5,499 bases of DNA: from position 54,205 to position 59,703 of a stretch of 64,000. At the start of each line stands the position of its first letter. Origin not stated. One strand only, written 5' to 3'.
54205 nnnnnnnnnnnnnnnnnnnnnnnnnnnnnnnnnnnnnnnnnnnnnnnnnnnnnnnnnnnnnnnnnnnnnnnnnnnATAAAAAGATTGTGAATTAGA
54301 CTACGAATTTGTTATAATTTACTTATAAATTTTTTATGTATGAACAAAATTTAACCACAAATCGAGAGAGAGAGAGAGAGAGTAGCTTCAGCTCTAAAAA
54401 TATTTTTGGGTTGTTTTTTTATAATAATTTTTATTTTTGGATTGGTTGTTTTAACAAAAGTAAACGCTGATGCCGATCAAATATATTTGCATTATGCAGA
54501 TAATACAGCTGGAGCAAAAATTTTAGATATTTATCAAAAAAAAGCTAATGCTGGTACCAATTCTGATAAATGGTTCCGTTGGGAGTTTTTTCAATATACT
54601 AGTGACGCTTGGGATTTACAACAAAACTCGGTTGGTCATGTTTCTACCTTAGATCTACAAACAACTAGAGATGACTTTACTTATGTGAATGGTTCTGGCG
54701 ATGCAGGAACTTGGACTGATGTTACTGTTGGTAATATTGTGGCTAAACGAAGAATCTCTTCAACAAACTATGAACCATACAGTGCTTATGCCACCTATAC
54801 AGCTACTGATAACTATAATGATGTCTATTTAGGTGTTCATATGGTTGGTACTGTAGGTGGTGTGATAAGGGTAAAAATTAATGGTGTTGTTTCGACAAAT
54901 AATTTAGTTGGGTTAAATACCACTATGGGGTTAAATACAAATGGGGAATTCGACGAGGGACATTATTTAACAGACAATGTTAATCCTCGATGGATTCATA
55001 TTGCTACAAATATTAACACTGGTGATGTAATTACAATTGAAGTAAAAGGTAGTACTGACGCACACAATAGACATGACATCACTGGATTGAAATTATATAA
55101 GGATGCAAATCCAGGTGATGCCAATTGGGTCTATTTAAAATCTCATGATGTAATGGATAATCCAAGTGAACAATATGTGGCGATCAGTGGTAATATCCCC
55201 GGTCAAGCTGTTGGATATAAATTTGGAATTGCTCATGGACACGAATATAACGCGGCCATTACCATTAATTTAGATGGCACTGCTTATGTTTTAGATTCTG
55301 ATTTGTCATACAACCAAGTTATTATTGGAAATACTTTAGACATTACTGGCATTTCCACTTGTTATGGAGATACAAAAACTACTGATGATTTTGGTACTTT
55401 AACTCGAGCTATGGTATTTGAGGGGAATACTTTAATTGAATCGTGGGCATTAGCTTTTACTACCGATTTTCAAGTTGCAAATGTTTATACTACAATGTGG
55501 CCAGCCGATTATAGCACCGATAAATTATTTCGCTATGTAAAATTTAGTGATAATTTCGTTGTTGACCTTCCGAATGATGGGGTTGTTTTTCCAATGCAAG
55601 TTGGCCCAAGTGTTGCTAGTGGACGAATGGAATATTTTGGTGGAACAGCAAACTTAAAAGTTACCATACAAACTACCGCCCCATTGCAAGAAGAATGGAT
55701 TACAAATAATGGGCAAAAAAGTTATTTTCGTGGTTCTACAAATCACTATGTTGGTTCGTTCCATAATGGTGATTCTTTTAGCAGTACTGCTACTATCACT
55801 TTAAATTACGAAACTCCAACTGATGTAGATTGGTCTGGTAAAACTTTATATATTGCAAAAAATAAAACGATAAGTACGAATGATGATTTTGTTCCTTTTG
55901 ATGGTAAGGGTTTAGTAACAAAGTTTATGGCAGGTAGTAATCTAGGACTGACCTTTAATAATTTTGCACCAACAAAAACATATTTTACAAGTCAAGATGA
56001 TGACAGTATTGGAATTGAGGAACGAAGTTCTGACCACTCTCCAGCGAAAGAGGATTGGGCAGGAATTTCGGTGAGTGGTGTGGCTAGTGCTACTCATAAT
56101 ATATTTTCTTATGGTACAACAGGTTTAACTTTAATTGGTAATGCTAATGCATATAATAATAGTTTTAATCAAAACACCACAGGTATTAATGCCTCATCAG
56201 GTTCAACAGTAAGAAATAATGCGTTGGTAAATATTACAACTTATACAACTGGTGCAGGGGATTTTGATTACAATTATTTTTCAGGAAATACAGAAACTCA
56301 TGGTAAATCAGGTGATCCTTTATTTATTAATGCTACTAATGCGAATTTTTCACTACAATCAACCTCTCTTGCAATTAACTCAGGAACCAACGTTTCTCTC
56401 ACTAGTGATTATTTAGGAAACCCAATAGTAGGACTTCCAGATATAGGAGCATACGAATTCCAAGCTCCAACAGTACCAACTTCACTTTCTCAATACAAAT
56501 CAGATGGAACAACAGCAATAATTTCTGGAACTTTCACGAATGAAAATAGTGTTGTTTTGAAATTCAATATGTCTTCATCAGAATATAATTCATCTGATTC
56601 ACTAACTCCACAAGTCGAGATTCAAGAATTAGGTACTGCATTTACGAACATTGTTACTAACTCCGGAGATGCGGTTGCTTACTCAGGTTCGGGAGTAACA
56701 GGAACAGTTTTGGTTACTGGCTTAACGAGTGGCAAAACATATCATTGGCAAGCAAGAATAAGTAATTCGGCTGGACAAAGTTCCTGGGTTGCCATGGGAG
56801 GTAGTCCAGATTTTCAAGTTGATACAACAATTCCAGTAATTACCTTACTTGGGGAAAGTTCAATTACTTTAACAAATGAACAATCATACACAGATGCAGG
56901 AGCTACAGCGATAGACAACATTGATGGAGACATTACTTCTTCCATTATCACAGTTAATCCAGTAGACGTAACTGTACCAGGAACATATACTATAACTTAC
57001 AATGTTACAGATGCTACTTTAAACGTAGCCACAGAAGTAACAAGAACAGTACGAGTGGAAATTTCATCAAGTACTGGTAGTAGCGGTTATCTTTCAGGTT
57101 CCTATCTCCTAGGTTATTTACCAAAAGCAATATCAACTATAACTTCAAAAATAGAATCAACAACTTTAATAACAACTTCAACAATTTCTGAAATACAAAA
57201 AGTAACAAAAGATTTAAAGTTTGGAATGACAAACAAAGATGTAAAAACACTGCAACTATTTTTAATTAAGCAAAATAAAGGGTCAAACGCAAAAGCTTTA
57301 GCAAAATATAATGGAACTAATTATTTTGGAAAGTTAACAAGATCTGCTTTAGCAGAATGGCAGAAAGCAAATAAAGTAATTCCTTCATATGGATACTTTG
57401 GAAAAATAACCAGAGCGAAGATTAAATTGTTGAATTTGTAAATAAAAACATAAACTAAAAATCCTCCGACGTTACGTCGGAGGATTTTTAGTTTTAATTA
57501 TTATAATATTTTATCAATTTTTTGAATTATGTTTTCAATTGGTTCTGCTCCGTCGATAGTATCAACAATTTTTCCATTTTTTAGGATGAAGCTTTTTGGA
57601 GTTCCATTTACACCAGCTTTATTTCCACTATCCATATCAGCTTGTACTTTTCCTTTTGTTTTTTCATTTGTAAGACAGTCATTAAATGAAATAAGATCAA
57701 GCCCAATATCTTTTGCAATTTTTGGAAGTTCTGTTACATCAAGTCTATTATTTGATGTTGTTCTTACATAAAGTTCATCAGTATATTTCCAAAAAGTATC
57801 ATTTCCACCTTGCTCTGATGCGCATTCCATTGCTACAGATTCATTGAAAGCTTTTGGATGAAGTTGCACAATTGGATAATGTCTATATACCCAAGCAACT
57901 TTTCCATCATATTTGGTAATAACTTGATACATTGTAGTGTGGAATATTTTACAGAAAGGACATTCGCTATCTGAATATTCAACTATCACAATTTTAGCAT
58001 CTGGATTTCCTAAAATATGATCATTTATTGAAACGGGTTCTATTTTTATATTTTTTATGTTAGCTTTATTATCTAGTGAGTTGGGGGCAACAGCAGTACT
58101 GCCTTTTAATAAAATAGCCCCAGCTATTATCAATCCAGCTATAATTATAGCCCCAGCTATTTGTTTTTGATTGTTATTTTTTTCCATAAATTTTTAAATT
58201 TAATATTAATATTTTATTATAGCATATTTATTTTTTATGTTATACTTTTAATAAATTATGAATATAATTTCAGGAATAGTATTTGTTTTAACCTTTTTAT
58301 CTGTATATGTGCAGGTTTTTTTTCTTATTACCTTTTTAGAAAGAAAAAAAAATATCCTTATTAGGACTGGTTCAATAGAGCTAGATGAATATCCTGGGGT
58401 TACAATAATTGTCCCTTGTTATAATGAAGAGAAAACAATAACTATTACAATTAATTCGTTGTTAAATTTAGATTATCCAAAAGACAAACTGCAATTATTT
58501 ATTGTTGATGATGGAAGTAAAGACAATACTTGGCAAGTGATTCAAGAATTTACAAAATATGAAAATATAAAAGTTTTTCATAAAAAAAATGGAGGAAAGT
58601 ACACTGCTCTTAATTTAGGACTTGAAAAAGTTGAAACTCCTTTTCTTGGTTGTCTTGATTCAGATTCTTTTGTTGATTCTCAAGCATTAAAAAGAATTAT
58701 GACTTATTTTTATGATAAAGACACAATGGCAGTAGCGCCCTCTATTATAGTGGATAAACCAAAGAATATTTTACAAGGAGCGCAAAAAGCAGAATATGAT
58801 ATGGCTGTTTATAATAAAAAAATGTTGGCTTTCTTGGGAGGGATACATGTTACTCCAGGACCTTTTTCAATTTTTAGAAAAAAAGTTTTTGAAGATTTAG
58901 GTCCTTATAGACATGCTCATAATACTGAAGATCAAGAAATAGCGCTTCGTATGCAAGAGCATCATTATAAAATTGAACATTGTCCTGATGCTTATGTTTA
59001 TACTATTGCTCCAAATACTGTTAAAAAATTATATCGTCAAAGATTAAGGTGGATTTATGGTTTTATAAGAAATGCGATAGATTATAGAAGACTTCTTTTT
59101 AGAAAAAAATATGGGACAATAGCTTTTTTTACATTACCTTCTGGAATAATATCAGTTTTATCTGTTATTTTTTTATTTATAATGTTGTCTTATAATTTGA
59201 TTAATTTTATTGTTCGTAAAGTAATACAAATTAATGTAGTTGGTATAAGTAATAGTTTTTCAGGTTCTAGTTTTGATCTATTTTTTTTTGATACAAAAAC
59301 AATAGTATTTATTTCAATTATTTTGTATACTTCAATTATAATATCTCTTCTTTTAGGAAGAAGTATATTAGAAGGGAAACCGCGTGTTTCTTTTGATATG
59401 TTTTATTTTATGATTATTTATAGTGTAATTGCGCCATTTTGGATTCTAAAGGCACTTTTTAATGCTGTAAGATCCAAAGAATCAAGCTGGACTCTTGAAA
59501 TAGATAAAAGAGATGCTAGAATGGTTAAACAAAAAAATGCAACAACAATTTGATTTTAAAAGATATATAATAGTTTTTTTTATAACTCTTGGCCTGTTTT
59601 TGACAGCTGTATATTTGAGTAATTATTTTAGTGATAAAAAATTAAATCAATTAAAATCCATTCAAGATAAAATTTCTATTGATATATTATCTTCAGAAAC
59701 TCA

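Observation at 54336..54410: (GA)9 tract positioned as a candidate phase-variation frame switch upstream of the 1011-aa surface protein gene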

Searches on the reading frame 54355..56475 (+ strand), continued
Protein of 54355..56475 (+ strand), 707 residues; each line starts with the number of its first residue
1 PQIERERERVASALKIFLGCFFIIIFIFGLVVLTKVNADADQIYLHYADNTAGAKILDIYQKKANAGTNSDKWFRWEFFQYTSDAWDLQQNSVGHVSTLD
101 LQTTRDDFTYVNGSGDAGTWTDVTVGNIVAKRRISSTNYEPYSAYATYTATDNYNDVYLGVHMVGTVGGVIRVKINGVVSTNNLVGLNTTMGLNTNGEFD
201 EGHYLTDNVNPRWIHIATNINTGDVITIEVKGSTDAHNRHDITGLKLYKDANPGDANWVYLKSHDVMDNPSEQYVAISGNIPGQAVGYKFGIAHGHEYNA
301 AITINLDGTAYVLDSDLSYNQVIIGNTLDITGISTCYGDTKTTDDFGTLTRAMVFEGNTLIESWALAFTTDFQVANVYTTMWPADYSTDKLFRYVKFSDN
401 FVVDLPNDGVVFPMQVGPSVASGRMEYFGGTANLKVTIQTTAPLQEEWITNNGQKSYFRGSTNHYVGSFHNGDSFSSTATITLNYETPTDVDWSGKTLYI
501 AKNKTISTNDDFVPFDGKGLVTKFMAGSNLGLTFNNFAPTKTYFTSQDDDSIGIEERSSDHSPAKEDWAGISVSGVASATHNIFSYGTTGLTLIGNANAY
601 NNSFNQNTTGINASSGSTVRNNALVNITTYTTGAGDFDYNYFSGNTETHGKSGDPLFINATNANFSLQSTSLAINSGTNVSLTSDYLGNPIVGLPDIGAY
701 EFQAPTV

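Call 77: list_cluster_members(proteins=[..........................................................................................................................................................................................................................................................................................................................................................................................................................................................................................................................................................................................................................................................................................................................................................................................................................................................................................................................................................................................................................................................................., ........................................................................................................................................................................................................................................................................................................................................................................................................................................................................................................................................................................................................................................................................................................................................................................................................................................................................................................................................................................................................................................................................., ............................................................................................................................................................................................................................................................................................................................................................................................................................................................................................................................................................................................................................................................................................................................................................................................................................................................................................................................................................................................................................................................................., P0030, P0006, P0034])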
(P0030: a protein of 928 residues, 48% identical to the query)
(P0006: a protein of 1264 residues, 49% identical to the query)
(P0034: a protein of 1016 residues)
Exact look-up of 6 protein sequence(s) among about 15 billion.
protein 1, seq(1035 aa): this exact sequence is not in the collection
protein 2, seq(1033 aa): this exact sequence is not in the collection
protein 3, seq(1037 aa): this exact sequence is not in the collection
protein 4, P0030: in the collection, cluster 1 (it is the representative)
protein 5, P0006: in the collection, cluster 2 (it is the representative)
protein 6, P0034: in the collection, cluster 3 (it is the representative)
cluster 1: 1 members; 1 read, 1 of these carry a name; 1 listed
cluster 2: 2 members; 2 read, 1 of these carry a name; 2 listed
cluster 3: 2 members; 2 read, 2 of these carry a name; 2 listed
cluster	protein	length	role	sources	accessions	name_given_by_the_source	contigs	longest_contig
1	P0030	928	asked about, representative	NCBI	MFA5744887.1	MAG: hypothetical protein WC887_01605, partial [Candidatus Paceibacterota bacterium]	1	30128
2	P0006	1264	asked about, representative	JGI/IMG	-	hypothetical protein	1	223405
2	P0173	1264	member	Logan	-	-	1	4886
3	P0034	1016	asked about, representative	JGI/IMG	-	hypothetical protein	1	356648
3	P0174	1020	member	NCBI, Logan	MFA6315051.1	MAG: peptidoglycan-binding domain-containing protein [Candidatus Paceibacterota bacterium]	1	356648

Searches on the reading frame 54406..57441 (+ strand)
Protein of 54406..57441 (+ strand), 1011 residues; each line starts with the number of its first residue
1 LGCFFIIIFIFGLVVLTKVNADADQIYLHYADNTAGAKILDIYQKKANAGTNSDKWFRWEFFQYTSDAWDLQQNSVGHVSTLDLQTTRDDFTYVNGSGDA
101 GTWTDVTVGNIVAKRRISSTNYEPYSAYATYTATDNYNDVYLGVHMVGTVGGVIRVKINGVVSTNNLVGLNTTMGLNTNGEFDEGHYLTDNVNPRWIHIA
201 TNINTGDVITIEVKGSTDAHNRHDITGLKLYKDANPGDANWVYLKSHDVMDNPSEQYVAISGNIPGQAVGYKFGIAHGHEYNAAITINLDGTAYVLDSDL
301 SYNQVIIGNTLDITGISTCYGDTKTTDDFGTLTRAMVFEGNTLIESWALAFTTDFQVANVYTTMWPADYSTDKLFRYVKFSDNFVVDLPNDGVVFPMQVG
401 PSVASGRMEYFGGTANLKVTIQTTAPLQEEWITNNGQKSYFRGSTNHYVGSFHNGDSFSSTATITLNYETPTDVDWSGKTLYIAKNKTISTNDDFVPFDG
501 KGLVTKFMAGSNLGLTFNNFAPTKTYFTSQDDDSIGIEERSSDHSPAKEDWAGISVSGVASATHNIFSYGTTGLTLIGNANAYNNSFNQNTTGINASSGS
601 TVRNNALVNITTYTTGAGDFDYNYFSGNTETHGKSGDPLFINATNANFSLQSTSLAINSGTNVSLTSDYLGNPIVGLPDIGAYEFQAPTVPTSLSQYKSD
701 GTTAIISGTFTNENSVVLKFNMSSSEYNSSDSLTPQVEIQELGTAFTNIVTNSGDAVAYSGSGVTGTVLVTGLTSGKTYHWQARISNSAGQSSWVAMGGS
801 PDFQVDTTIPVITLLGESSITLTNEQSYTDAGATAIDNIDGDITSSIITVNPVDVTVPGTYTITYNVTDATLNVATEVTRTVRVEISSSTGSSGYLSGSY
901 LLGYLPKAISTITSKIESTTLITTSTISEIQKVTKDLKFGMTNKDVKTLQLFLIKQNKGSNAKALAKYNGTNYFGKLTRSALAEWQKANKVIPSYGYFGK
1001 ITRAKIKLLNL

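Call 6: search_protein_families(library=pfam, proteins=[window:54406-57441:+], max_evalue=0.01)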
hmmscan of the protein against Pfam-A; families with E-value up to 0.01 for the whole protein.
window:54406-57441:+ (1011 aa): 3 families
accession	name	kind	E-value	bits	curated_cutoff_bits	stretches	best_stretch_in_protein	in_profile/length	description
PF16403.11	Bact_surface_Ig-like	-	2.3e-18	66.5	27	1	812-884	1-71/71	Bacterial surface protein, Ig-like domain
PF01471.23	PG_binding_1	-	0.0021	18.6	23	0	943-1004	2-55/57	Putative peptidoglycan binding domain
PF16655.11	PhoD_N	-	0.0047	17.9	30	0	735-788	30-78/90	PhoD-like phosphatase, N-terminal domain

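Call 58: search_protein_families(library=ncbifam, proteins=[window:54406-57441:+], max_evalue=0.01)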
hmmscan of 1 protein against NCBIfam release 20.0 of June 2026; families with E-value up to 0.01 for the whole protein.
window:54406-57441:+ (1011 aa): 1 family
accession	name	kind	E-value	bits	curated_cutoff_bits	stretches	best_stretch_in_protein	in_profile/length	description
NF041518.1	choice_anch_Q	domain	2.2e-06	27.8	25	1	646-686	15-58/58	choice-of-anchor Q domain-containing protein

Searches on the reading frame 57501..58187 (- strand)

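Call 6: search_protein_families(library=pfam, proteins=[window:57501-58187:-], max_evalue=0.01)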
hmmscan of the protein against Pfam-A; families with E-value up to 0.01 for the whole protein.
window:57501-58187:- (228 aa): 6 families
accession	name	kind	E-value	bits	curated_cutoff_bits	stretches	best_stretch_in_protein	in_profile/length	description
PF13462.12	Thioredoxin_4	-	3.1e-25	89.7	23.2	1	54-222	3-164/165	Thioredoxin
PF01323.26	DSBA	-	5e-14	53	25.6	2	134-224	103-190/191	DSBA-like thioredoxin domain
PF13098.12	Thioredoxin_2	-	7.9e-10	39.5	27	1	63-223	4-103/104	Thioredoxin-like domain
PF00085.26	Thioredoxin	-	6.3e-07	29.8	23.5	0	182-226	59-103/103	Thioredoxin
PF18400.7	Thioredoxin_12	-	0.00097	19.5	26.1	1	55-105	133-183/190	Thioredoxin-like domain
PF13905.12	Thioredoxin_8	-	0.0083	16.9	27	0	65-156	2-84/94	Thioredoxin-like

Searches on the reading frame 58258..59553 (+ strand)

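Call 6: search_protein_families(library=pfam, proteins=[window:58258-59553:+], max_evalue=0.01)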
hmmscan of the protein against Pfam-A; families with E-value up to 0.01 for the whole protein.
window:58258-59553:+ (431 aa): 7 families
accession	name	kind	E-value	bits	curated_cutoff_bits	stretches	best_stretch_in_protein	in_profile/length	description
PF00535.33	Glycos_transf_2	-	6.3e-34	117.8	23.3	1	49-214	1-167/168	Glycosyl transferase family 2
PF13641.12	Glyco_tranf_2_3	-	4.8e-28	99.2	27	1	46-268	1-230/230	Glycosyltransferase like family 2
PF13632.12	Glyco_trans_2_3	-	2.6e-21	76.8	27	1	132-309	4-188/198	Glycosyl transferase family group 2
PF13506.12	Glyco_transf_21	-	4.9e-11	42.8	21.7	1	114-265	18-172/174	Glycosyl transferase family 21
PF03142.21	Chitin_synth_2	-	8.2e-09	35.1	27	1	235-328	340-438/527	Chitin synthase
PF10111.15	Glyco_tranf_2_2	-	1.7e-08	34.7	27.3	1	49-256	1-223/276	Glycosyltransferase like family 2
PF03552.20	Cellulose_synt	-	0.0048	15.9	24.7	0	63-106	20-63/722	Cellulose synthase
